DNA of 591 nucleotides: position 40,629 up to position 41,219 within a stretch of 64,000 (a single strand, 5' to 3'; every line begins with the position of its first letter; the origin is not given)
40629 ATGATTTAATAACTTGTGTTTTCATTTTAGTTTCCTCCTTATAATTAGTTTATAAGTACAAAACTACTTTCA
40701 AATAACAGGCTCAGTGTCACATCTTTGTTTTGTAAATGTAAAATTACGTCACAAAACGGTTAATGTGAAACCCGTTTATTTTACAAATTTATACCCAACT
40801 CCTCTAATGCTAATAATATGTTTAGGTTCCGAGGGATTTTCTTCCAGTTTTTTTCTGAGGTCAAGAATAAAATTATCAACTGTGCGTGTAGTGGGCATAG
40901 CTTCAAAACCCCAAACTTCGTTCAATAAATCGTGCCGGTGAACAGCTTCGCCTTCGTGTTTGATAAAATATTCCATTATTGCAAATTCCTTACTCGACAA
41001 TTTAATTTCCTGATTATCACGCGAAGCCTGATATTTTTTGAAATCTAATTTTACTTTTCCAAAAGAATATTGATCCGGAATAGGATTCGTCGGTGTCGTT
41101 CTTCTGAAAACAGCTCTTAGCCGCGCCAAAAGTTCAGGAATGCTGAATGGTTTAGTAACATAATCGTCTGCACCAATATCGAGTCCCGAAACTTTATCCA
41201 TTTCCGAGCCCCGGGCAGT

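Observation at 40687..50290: Class I promoter architecture shared by three units: -7 box, 21-nt offset, then four octamers on an exact 11-bp period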

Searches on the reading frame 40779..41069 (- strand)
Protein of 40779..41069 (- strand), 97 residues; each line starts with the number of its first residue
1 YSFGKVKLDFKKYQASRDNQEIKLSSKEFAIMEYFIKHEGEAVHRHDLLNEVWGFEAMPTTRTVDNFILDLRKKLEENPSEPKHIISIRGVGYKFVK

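Call 44: find_related_loci(query=A3, collection=genome_contigs, flank=6000)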
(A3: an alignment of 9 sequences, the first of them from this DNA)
Query A3 (97 aa) in genome_contigs; peptide patterns used: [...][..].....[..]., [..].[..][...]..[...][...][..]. (x = any residue, [..] = any of these).
600 stretches matched a pattern (row limit reached: there are more); 596 encode a relative of the query (tblastn E <= 1e-3); the best 80 are kept; 80 distinct loci.
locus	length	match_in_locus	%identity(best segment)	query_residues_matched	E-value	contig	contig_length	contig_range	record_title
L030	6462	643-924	83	2-95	2e-51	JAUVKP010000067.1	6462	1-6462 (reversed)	MAG: Candidatus Neomarinimicrobiota bacterium isolate CSMAG_483 CSMAG_483_k141_2518818_length_6462_cov_7.5290, whole gen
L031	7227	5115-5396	79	4-97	3e-50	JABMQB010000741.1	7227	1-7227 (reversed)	MAG: Mariniphaga sp. isolate bin.676 k141_5253469, whole genome shotgun sequence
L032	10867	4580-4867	78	1-96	2e-49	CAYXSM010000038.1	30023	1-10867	MAG TPA_asm: uncultured Rikenellaceae bacterium isolate SRP241326_co1_357 genome assembly, contig: NODE_2364_length_3002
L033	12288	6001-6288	76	1-96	8e-49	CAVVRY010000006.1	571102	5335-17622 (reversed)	MAG: uncultured Bacteroidales bacterium isolate MFD03804.bin.1.166 genome assembly, contig: contig_26820, whole genome s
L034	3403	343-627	77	1-95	6e-49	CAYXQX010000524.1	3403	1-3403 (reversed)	MAG TPA_asm: uncultured Porphyromonadaceae bacterium isolate SRP191223_co1_27 genome assembly, contig: NODE_44825_length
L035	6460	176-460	74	1-95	2e-47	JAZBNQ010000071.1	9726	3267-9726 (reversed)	MAG: Mariniphaga sp. isolate bin.829 k117_512617, whole genome shotgun sequence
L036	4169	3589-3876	69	1-96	4e-46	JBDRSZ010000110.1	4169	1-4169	MAG: bacterium isolate MEGAHIT-group-3.41 k141_475294, whole genome shotgun sequence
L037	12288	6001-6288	69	1-96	4e-45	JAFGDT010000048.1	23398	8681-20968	MAG: bacterium isolate Zod_Metabat.1186 k87_4107047, whole genome shotgun sequence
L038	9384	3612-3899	68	1-96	2e-44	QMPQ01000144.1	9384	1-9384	MAG: Bacteroidetes bacterium isolate B13_G6 B13_Guay6_scaffold_06139, whole genome shotgun sequence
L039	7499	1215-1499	67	1-95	3e-44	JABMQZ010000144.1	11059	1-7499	MAG: Bacteroidetes bacterium isolate bin.184 k141_3660210, whole genome shotgun sequence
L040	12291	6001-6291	56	1-97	6e-40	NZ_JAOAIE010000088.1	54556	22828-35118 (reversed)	MAG: Ignavibacterium album isolate SKW81 k141_1170109, whole genome shotgun sequence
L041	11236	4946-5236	59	1-97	7e-39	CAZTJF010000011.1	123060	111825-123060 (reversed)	MAG TPA_asm: uncultured Ignavibacteriaceae bacterium isolate SRP173033_co3_36 genome assembly, contig: NODE_77_length_12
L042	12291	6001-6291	62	1-97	8e-39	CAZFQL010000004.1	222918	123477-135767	MAG TPA_asm: uncultured Chlorobiaceae bacterium isolate SRP302447_co3_354 genome assembly, contig: NODE_148_length_22291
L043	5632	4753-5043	59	1-97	2e-37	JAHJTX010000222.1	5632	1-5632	MAG: Bacteroidetes bacterium isolate OS_PC_MetaG.mb.71 OS_PC_MetaG.mb.71_k141_435072, whole genome shotgun sequence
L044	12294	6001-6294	58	1-97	6e-37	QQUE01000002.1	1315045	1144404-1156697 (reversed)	MAG: Calditrichaeota bacterium isolate CLD2 2, whole genome shotgun sequence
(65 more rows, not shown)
